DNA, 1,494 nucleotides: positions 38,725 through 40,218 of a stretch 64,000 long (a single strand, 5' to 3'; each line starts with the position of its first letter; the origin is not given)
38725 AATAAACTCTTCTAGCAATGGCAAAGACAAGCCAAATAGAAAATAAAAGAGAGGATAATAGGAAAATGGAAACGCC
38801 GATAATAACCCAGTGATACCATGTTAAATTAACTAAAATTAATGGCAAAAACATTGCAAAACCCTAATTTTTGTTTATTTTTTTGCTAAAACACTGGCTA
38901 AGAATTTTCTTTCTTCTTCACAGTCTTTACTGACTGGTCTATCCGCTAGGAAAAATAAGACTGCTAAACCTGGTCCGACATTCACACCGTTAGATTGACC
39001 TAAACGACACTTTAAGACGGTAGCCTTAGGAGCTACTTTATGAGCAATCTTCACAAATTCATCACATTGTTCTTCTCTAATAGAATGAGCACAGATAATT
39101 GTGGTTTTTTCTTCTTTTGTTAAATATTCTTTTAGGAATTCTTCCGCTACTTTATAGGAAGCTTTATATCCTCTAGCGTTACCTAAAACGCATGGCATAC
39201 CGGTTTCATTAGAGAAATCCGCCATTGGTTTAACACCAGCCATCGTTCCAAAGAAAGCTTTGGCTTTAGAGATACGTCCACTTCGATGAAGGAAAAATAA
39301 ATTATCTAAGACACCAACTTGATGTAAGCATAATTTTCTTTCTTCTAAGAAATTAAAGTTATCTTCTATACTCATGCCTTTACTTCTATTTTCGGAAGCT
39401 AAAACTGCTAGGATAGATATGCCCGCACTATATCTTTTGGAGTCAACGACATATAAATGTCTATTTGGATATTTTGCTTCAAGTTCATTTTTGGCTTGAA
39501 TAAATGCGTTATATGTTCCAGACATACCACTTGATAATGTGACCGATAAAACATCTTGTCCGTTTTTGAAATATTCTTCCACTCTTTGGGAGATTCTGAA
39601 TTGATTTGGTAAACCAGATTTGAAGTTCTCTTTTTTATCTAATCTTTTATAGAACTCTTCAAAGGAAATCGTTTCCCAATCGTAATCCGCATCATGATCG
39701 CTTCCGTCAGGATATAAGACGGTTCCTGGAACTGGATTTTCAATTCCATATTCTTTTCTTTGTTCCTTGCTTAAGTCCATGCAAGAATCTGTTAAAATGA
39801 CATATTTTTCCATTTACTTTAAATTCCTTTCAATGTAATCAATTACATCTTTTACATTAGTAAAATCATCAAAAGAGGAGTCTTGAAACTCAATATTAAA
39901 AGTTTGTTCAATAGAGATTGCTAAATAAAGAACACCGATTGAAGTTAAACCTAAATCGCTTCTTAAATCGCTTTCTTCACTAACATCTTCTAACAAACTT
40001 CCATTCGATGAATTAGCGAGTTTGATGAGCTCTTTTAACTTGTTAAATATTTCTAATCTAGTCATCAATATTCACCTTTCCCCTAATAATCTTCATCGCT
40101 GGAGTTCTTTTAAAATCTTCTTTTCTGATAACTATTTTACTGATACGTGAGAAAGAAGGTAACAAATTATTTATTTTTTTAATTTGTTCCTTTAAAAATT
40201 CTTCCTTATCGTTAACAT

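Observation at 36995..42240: Six-gene fatty-acyl activation and transfer operon: plsC - acyl ligase - ACP - DegV - hydrolase - DegV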

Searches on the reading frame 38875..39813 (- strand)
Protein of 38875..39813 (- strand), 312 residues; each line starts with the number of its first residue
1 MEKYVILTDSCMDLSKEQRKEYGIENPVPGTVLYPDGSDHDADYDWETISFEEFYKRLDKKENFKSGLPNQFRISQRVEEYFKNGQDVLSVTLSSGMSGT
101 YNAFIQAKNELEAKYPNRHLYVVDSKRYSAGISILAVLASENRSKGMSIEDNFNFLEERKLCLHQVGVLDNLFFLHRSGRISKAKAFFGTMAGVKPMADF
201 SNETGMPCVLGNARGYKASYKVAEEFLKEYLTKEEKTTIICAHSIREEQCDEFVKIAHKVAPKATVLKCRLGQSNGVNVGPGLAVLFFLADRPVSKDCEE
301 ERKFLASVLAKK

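Call 3: search_protein_families(library=pfam, proteins=[window:38875-39813:-], max_evalue=0.01)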
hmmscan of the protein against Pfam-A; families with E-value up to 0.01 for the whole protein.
window:38875-39813:- (312 aa): 1 family
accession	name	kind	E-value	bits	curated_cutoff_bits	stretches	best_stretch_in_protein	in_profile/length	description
PF02645.21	DegV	-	1e-47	163.2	27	1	4-288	2-277/280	Uncharacterised protein, DegV family COG1307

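Call 4: search_protein_families(library=ncbifam, proteins=[window:38875-39813:-], max_evalue=0.01)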
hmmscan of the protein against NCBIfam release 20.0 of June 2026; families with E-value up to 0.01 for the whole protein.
window:38875-39813:- (312 aa): 3 families
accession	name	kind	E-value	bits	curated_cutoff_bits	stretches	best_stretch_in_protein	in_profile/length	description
TIGR00762.1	DegV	domain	1.8e-51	175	99.7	1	5-288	2-275/276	DegV family EDD domain-containing protein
NF038249.1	fatty_FakB1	equivalog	2.9e-23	82.4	350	1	3-282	2-273/286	fatty acid kinase binding subunit FakB1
NF005155.0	PRK06635.1-4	equivalog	0.0059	15.7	346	0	73-149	21-95/407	aspartate kinase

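Call 37: search_solved_structures(query=window:38875-39813:-, max_evalue=0.00001, show_alignments=1)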
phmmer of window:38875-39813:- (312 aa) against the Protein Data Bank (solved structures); distinct sequences matched with E-value up to 0.00001: 21.
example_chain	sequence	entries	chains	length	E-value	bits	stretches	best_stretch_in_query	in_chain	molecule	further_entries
1pzx_A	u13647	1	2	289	3.6e-22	82.5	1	6-289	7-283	Hypothetical protein APC36103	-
4x9x_A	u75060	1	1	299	1.4e-20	77.2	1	1-258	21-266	DegV domain-containing protein MW1315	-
3pl5_A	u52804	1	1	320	3.7e-20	75.8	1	5-289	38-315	Putative uncharacterized protein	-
3fys_A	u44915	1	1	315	2.6e-18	69.8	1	5-282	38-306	Protein degV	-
1vpv_A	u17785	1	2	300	2.4e-17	66.6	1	4-283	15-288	UPF0230 protein TM1468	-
1mgp_A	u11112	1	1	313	2.8e-17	66.4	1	4-283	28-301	Hypothetical protein TM841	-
3jr7_A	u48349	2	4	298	3e-17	66.3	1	4-264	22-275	uncharacterized egV family protein COG1307 | EDD domain protein, DegV family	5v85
2dt8_A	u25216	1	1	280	1.8e-14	57.2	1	5-252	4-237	DegV family protein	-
3nyi_A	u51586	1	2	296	8e-14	55.1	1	4-258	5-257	fat acid-binding protein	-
6nm1_A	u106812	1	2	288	2.2e-11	47.1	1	3-238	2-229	Fatty acid Kinase (Fak) B1 protein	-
7sg3_A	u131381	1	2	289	2.2e-11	47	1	3-238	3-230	Fatty Acid Kinase B1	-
5woo_A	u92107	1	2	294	4.2e-11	46.1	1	3-238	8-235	EDD domain protein, DegV family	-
6alw_A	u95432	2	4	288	4.4e-11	46.1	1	3-238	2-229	EDD domain protein, DegV family | Fatty acid Kinase (Fak) B1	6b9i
6mh9_A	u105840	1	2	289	4.4e-11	46.1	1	3-238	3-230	Fatty Acid Kinase (Fak) B1 protein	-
6nyu_A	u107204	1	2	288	4.5e-11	46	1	3-238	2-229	DegV domain-containing protein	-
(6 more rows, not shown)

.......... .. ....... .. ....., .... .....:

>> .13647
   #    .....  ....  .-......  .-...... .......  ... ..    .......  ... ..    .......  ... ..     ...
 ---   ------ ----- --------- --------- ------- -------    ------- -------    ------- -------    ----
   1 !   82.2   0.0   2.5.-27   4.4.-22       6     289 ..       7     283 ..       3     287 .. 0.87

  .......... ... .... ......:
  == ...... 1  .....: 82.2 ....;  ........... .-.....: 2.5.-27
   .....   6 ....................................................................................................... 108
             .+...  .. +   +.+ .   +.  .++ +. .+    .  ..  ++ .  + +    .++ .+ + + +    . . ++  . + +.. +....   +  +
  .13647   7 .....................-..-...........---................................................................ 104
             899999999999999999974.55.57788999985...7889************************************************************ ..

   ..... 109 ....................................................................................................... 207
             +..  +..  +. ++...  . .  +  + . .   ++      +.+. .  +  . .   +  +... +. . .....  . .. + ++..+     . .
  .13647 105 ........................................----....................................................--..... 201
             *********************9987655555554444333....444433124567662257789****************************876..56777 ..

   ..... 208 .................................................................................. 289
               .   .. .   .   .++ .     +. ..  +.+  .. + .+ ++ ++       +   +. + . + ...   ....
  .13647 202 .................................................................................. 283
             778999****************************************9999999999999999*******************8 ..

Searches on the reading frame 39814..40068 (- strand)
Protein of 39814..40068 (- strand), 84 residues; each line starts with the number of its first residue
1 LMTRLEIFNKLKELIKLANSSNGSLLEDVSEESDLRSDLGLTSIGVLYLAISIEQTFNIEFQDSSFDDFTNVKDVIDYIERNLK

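Call 3: search_protein_families(library=pfam, proteins=[window:39814-40068:-], max_evalue=0.01)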
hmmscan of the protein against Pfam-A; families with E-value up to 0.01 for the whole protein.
window:39814-40068:- (84 aa): 1 family
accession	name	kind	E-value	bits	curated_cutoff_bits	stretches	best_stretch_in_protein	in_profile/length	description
PF00550.31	PP-binding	-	2.1e-09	37.9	20.8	1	26-79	15-67/67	Phosphopantetheine attachment site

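Call 4: search_protein_families(library=ncbifam, proteins=[window:39814-40068:-], max_evalue=0.01)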
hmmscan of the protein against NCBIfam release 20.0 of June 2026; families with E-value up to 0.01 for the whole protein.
window:39814-40068:- (84 aa): 13 families
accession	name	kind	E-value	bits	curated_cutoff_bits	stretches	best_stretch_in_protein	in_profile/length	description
NF009104.0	PRK12449.1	equivalog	2e-14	53.3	70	1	2-83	1-79/80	acyl carrier protein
NF002148.0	PRK00982.1-2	subfamily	4.8e-11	42.3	71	1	7-82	5-77/79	acyl carrier protein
TIGR00517.1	acyl_carrier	equivalog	2.7e-10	40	70.45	1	6-82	3-76/77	acyl carrier protein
NF002150.0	PRK00982.1-4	subfamily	6.7e-10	39.1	66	1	2-82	1-78/80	acyl carrier protein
NF058660.1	cispen_ACP_AmcB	equivalog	1.6e-08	34.6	80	1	27-82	21-78/80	cispentacin biosynthesis acyl carrier protein AmcB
NF002149.0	PRK00982.1-3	equivalog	3.4e-08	33.3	106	1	27-83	21-77/78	acyl carrier protein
NF002151.0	PRK00982.1-5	equivalog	2.3e-07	30.8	92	1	27-82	21-76/78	acyl carrier protein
NF002147.0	PRK00982.1-1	equivalog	2.7e-07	30.3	84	1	3-81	4-79/83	acyl carrier protein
NF003757.0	PRK05350.1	equivalog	1.3e-05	25.3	65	1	1-83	1-80/83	acyl carrier protein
NF005480.0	PRK07081.1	equivalog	1.6e-05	24.8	72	1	26-67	19-59/83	acyl carrier protein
NF040636.1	AcpM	exception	5.5e-05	23.1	146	1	20-81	16-77/93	meromycolate extension acyl carrier protein AcpM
NF005798.0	PRK07639.1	equivalog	0.0027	18.1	100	1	18-81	15-80/91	petrobactin biosynthesis protein AsbD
TIGR04069.1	ocin_ACP_rel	hypoth_equivalog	0.0043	17.5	70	1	16-64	12-65/77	peptide maturation system acyl carrier-related protein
